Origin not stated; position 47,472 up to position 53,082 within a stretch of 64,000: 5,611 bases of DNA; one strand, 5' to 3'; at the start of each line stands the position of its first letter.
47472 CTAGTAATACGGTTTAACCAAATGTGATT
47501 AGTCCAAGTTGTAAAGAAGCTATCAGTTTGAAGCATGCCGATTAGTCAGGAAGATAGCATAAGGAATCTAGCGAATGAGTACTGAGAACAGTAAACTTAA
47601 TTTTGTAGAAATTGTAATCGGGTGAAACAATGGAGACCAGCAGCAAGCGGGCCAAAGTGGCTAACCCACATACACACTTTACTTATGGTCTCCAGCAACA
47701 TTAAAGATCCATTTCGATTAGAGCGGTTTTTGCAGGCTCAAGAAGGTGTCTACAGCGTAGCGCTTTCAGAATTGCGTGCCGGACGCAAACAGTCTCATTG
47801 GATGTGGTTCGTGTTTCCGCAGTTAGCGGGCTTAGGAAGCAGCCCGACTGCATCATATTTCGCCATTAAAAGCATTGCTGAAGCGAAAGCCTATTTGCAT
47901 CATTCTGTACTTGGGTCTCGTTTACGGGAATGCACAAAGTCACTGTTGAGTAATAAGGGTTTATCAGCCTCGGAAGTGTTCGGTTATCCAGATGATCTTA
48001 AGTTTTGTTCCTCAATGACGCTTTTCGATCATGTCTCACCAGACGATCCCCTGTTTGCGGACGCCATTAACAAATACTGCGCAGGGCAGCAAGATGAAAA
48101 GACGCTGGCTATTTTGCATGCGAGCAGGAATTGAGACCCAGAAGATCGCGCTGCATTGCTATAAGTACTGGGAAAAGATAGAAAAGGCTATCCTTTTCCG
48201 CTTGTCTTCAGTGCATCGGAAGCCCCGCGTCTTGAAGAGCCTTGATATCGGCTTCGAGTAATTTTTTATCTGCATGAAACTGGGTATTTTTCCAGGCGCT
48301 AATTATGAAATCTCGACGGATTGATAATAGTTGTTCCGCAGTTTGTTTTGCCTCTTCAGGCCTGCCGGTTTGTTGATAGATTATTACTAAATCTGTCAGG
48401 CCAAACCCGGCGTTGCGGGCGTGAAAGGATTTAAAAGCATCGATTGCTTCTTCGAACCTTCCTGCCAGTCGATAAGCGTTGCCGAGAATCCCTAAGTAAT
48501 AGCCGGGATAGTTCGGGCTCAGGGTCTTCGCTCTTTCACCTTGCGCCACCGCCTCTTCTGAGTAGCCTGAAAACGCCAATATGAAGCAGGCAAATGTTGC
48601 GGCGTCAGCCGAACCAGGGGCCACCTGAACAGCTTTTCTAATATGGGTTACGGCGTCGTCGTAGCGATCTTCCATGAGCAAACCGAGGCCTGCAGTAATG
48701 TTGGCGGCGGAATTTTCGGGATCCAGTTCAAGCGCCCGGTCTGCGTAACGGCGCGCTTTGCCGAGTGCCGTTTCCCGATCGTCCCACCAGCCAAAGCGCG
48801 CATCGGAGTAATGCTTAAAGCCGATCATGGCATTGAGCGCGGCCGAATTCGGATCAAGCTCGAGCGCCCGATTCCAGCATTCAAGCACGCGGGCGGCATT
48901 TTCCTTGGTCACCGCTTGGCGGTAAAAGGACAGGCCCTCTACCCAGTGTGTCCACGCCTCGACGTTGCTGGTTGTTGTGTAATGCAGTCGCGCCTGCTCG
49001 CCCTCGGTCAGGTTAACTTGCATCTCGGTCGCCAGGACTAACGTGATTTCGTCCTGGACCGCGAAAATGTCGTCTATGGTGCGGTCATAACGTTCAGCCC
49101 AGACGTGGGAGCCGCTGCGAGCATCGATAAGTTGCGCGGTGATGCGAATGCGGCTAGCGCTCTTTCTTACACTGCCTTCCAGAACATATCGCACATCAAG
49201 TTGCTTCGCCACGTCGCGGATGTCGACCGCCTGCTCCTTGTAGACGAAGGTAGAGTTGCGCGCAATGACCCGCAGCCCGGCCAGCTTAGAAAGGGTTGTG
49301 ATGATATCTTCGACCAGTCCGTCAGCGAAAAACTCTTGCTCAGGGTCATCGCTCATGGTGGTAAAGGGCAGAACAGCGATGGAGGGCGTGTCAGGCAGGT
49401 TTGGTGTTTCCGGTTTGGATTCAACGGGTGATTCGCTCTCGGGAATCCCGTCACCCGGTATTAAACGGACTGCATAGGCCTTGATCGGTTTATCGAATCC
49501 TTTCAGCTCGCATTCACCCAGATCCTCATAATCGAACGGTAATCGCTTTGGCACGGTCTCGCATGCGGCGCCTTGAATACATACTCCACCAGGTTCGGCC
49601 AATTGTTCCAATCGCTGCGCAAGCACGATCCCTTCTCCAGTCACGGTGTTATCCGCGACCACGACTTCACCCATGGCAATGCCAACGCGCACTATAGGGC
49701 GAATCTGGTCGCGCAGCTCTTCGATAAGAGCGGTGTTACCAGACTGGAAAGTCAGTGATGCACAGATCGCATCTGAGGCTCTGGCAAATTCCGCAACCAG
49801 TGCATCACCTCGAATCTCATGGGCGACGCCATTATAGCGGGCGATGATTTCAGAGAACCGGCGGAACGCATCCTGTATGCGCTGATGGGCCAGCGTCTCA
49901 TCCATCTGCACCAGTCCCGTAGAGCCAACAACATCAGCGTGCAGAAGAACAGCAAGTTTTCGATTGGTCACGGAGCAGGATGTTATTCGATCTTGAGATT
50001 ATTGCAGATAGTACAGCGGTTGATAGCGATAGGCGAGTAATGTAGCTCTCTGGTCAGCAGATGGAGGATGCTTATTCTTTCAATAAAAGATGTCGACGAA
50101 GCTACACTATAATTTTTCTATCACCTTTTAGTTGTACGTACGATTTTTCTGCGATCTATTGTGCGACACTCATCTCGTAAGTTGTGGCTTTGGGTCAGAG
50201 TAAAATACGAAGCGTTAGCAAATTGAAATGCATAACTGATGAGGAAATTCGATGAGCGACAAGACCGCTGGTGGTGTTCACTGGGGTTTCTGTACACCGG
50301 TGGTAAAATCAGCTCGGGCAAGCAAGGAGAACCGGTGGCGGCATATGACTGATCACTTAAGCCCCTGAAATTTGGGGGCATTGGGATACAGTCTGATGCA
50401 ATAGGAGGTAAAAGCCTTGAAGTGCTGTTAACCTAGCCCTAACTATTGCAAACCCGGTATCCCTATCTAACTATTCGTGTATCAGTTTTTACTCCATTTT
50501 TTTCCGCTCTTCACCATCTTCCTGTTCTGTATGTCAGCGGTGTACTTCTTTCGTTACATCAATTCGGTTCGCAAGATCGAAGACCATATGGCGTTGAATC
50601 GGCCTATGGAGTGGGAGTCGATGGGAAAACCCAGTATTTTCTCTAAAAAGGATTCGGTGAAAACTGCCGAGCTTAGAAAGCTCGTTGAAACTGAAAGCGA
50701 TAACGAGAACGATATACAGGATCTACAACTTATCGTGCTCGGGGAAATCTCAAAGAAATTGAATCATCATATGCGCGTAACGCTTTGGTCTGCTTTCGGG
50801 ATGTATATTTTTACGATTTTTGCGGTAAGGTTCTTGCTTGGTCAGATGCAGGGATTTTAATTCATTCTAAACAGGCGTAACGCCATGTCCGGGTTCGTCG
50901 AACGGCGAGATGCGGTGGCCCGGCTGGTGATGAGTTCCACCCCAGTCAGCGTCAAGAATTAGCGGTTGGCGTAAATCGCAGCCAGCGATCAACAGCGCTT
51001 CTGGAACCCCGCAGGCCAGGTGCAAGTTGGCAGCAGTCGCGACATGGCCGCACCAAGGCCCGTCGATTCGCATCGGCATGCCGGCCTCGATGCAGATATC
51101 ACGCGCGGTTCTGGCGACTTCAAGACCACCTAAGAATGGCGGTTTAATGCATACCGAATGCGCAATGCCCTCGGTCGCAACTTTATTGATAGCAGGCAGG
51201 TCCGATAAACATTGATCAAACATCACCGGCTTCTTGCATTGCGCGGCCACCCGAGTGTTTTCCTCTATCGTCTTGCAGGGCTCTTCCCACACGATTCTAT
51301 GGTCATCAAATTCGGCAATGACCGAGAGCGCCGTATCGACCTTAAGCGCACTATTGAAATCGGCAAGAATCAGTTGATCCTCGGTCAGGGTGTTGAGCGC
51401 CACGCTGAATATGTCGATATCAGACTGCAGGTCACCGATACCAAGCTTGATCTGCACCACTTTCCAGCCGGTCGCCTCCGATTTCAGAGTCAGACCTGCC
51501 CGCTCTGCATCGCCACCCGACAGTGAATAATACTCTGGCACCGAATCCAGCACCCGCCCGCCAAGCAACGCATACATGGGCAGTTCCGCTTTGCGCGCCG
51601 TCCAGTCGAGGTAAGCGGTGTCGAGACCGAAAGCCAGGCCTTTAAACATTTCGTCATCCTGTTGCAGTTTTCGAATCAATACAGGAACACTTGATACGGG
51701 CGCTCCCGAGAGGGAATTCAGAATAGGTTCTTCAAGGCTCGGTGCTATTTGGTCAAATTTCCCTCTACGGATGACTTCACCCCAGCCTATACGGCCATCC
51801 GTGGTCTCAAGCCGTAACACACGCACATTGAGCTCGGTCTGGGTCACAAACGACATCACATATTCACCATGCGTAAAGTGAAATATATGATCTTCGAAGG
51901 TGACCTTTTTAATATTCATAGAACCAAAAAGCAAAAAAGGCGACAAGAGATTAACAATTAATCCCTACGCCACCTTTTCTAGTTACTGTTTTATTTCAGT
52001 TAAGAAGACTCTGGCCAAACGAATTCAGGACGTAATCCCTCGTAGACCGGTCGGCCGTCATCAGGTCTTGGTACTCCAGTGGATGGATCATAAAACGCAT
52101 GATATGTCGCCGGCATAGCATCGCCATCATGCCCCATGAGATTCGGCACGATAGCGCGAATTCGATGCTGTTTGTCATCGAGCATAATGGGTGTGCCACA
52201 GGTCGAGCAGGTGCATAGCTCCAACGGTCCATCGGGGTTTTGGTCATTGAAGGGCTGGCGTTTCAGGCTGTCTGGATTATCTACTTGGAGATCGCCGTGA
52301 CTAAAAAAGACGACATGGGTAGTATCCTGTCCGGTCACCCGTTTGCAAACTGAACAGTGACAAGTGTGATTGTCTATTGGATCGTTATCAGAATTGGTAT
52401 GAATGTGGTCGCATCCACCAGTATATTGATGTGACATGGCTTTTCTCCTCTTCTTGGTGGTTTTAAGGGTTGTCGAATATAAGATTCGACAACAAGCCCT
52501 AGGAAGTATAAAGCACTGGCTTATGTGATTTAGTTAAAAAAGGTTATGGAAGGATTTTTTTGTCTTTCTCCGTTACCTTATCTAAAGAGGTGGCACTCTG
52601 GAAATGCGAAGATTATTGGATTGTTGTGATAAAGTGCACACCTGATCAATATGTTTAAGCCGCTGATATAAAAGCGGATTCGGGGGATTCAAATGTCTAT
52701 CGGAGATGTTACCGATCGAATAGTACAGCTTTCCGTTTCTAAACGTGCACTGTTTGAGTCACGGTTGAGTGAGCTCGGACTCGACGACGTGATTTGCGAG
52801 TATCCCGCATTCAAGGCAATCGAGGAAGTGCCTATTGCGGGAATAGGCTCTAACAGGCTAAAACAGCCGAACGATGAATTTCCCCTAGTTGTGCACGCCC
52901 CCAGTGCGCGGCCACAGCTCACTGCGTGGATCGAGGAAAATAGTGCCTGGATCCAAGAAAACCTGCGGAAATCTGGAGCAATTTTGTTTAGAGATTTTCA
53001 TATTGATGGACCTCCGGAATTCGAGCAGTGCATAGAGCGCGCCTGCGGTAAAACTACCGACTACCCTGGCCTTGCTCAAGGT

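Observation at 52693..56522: Orphan NRPS-like pair: CAS/TauD-type dioxygenase translationally coupled to an HD-like/A/T tridomain protein with no C or TE domain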

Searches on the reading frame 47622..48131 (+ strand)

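Call 11: search_protein_families(library=pfam, proteins=[window:47622-48131:+], max_evalue=0.001)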
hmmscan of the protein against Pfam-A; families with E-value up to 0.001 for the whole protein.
window:47622-48131:+ (170 aa): 1 family
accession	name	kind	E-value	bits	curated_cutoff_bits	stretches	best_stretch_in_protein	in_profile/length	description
PF08837.16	DUF1810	-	5e-58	195.3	25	1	31-165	2-136/136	Protein of unknown function (DUF1810)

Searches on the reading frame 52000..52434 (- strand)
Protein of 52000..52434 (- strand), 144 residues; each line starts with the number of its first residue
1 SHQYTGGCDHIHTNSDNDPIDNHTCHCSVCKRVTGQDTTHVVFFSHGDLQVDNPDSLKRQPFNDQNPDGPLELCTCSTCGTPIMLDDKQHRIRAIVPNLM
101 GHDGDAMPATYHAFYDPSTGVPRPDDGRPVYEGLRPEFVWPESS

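Call 11: search_protein_families(library=pfam, proteins=[window:52000-52434:-], max_evalue=0.001)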
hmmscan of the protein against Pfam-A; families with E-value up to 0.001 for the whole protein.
window:52000-52434:- (144 aa): 1 family
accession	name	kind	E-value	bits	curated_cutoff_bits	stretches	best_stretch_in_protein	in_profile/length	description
PF04828.22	GFA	-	1.9e-12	47.7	24.3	1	8-114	8-112/115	Glutathione-dependent formaldehyde-activating enzyme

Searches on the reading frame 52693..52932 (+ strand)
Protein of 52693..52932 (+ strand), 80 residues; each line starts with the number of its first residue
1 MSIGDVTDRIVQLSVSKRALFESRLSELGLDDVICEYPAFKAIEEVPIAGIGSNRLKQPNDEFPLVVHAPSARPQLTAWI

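Call 48: search_protein_families(library=pfam, proteins=[window:52693-52932:+], max_evalue=10)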
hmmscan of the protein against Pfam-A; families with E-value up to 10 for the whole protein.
window:52693-52932:+ (80 aa): 0 families
